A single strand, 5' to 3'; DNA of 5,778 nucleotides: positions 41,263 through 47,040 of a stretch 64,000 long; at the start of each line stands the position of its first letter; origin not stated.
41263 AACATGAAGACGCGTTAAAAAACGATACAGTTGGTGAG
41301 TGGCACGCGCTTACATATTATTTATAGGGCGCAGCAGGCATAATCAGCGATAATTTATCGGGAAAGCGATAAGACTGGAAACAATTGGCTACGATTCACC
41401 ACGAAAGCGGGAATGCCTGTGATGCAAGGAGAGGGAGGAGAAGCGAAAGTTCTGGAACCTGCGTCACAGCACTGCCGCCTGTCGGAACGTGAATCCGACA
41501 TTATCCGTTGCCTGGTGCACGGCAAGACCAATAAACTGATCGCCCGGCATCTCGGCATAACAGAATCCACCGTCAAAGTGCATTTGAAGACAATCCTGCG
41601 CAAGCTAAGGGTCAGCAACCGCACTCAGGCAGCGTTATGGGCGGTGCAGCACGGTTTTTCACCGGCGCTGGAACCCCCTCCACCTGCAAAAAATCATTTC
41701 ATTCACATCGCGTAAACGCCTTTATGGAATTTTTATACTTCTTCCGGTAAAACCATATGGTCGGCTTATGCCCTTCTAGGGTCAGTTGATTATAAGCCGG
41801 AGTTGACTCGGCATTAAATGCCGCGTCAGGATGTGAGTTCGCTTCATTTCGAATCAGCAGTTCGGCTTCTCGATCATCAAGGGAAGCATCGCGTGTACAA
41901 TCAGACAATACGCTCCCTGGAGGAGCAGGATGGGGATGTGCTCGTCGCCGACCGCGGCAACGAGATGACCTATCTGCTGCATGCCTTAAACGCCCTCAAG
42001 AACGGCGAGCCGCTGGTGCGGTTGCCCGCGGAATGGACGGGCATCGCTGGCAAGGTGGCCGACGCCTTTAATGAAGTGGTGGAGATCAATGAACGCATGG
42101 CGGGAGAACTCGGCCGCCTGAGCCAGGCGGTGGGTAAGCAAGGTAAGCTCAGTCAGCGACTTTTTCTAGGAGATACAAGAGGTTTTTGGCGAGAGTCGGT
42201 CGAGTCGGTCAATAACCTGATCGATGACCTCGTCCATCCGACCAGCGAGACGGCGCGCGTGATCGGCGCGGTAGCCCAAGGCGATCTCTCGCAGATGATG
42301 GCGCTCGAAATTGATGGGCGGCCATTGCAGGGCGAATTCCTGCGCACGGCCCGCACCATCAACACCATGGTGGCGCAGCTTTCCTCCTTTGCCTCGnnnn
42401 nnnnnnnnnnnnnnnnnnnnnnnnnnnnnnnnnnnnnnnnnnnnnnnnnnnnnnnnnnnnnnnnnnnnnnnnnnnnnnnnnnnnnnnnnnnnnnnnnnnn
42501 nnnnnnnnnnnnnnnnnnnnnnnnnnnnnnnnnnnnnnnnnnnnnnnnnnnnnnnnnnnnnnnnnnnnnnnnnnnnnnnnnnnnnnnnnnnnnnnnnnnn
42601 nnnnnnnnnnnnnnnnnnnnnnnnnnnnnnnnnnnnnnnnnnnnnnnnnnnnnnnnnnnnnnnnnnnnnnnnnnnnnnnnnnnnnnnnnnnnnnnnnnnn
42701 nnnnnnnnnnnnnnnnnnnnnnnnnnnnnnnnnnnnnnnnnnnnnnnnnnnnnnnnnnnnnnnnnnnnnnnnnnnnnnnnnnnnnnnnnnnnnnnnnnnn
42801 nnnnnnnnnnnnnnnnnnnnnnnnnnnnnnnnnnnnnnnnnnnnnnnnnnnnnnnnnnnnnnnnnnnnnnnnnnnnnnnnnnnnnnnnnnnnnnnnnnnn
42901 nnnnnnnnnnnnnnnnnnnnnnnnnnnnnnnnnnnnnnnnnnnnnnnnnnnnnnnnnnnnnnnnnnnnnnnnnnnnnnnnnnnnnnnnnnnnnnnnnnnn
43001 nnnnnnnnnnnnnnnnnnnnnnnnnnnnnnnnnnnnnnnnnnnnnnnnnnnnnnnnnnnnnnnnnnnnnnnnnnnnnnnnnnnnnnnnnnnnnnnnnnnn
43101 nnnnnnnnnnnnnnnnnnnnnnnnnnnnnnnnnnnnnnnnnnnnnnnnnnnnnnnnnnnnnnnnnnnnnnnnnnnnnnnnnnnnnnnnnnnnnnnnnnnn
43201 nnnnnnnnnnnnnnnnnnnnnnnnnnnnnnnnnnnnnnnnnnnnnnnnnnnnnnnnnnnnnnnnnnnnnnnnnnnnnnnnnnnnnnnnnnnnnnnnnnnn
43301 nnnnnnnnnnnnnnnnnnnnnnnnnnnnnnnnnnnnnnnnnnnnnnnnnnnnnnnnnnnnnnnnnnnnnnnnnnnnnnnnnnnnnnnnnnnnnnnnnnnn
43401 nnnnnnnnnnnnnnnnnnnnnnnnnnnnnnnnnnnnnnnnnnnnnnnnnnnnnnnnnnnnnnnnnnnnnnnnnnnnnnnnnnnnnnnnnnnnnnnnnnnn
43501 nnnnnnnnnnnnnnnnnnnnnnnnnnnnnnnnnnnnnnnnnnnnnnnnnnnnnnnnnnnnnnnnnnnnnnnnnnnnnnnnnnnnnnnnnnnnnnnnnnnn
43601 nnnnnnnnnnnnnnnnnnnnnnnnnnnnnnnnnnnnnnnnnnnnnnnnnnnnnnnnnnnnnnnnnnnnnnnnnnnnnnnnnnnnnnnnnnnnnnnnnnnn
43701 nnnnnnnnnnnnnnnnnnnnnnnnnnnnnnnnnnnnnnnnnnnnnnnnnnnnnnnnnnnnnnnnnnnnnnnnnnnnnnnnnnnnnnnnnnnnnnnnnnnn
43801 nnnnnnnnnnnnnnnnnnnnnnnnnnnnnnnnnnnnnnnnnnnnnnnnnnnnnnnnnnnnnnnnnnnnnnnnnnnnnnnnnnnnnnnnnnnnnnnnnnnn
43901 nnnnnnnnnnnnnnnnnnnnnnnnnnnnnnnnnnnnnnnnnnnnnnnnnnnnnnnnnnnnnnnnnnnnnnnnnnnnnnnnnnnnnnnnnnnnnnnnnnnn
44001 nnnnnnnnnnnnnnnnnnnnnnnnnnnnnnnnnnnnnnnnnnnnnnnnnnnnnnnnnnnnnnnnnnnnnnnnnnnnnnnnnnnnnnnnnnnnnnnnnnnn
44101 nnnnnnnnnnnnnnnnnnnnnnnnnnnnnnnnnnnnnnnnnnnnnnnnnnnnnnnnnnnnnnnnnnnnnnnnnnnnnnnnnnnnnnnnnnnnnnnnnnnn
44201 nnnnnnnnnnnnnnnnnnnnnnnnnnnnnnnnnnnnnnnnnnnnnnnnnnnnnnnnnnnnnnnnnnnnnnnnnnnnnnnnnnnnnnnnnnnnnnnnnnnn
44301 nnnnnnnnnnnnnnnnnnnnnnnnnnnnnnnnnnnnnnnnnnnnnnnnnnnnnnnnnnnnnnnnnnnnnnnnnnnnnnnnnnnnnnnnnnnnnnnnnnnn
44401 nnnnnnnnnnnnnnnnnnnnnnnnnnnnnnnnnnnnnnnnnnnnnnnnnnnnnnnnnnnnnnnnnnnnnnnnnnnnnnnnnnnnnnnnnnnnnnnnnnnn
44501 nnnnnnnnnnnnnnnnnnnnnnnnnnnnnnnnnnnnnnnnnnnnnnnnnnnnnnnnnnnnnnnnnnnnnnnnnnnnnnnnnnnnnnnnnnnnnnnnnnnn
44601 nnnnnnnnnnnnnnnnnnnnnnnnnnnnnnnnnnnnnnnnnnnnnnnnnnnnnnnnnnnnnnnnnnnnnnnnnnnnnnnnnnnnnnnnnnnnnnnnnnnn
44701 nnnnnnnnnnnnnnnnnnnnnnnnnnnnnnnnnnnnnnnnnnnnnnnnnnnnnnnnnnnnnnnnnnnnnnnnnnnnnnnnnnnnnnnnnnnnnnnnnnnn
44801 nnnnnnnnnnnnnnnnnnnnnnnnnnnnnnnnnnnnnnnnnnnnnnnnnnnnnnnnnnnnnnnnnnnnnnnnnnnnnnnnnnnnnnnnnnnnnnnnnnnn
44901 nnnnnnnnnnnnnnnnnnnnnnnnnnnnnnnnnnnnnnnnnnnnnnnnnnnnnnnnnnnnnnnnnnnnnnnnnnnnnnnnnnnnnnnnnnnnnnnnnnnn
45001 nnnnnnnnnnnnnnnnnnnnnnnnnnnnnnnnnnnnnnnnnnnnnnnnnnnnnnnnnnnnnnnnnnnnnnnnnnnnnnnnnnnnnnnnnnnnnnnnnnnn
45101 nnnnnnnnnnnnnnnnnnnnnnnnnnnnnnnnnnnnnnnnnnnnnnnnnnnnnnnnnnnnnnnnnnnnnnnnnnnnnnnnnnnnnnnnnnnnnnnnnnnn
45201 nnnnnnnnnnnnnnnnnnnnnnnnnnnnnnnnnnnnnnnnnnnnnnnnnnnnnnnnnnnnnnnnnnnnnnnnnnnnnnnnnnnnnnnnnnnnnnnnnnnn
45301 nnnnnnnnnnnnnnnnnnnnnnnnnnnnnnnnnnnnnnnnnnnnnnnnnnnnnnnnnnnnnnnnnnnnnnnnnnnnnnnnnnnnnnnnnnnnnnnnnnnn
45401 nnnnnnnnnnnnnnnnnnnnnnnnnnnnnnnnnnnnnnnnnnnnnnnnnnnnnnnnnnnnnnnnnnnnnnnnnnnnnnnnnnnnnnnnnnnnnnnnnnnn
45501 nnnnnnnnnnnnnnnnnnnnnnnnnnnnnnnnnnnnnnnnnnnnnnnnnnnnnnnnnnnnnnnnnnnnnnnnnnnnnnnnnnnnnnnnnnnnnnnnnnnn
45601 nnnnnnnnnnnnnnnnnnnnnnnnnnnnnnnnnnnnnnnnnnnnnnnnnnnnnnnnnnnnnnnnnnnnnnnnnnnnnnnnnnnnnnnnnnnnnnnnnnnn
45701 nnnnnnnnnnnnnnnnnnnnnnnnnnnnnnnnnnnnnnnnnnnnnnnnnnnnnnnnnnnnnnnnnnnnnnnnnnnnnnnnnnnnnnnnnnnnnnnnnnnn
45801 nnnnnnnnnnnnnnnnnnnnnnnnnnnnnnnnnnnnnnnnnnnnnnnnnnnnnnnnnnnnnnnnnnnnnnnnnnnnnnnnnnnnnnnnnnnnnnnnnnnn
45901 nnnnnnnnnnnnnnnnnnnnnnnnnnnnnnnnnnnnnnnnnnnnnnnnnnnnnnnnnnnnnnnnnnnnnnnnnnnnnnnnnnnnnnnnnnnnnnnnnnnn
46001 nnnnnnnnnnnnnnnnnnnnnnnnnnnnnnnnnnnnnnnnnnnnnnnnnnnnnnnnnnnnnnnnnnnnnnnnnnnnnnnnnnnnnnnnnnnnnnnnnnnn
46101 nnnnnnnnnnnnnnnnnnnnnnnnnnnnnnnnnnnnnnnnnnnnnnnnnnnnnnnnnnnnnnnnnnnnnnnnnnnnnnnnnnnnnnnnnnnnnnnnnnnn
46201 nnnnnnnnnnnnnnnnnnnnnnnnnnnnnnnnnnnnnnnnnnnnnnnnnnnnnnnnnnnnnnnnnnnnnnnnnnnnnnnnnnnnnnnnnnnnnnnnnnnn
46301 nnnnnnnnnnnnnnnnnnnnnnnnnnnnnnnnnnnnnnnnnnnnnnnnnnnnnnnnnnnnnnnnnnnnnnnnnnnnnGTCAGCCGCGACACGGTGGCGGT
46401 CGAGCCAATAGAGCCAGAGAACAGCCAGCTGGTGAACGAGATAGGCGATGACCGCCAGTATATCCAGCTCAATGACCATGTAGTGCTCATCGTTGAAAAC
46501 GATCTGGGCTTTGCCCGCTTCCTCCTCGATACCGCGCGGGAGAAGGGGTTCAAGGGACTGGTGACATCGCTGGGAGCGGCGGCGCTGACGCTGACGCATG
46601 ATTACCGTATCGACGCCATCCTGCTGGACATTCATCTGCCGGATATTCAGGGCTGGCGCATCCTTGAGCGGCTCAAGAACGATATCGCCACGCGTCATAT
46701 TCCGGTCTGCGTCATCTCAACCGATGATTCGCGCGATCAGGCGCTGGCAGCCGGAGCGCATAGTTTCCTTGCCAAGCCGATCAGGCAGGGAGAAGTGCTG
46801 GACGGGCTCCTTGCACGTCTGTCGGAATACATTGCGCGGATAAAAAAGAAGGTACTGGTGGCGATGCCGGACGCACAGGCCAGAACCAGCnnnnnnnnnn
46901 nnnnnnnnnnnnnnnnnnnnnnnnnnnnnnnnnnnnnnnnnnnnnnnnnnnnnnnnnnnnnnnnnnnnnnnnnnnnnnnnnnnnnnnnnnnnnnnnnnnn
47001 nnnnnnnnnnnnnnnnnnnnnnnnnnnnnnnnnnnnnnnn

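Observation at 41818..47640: Soluble 1940-aa kinase with nine exact 92-aa poly-HAMP repeats, resembling fungal group III kinases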

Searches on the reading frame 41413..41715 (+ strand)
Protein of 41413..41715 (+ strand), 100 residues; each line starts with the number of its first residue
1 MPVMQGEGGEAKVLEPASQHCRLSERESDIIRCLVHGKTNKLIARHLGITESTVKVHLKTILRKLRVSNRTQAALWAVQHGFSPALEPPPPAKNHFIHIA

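Call 6: search_protein_families(library=pfam, proteins=[window:41413-41715:+], max_evalue=0.01)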
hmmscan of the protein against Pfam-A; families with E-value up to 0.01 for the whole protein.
window:41413-41715:+ (100 aa): 9 families
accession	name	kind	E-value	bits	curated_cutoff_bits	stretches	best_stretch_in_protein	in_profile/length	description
PF00196.25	GerE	-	2.4e-20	72.3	23.5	1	23-77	3-57/57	Bacterial regulatory proteins, luxR family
PF04545.22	Sigma70_r4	-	2e-07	30.9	24.1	1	22-66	4-49/50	Sigma-70, region 4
PF08281.18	Sigma70_r4_2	-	1.6e-06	28.1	25.7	1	22-65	10-54/54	Sigma-70, region 4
PF13518.12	HTH_28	-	4.6e-05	23.9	25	1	30-59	5-34/52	Helix-turn-helix domain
PF16509.11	KORA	-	0.0014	19.2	26.7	1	17-58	9-51/84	TrfB plasmid transcriptional repressor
PF13384.12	HTH_23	-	0.0017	18.6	24.6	0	30-59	10-39/50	Homeodomain-like domain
PF01022.26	HTH_5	-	0.0031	17.8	22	1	43-61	21-39/47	Bacterial regulatory protein, arsR family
PF13412.12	HTH_24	-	0.0041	17.1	21.9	1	37-59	17-39/48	Winged helix-turn-helix DNA-binding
PF04967.18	HTH_10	-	0.0081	16.4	23.1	0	40-65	26-51/53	HTH DNA binding domain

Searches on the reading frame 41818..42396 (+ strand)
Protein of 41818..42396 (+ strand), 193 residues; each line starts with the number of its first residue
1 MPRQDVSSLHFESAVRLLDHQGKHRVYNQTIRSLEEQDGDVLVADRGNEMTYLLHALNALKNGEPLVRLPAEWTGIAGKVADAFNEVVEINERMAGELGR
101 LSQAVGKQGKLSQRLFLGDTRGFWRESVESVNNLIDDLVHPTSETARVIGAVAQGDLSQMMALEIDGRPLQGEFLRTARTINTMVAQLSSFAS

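Call 42: search_protein_families(library=pfam, proteins=[window:41818-42396:+], max_evalue=1)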
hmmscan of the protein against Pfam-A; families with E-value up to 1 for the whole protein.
window:41818-42396:+ (193 aa): 3 families
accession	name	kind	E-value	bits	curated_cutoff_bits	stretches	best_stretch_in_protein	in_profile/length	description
PF18947.5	HAMP_2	-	7.6e-09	35.8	24.3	1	121-167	3-49/67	HAMP domain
PF00672.30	HAMP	-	0.00018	22.2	25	1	138-189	6-52/53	HAMP domain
PF13298.12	LigD_N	-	0.019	15.6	31.1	1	13-67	38-92/107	DNA Ligase D 3'-phosphoesterase domain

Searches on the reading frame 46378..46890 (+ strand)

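Call 42: search_protein_families(library=pfam, proteins=[window:46378-46890:+], max_evalue=1)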
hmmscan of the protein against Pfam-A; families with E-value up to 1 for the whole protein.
window:46378-46890:+ (171 aa): 1 family
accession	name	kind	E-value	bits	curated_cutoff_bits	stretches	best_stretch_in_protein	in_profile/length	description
PF00072.30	Response_reg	-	5.2e-16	59.2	30.2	1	36-141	1-107/111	Response regulator receiver domain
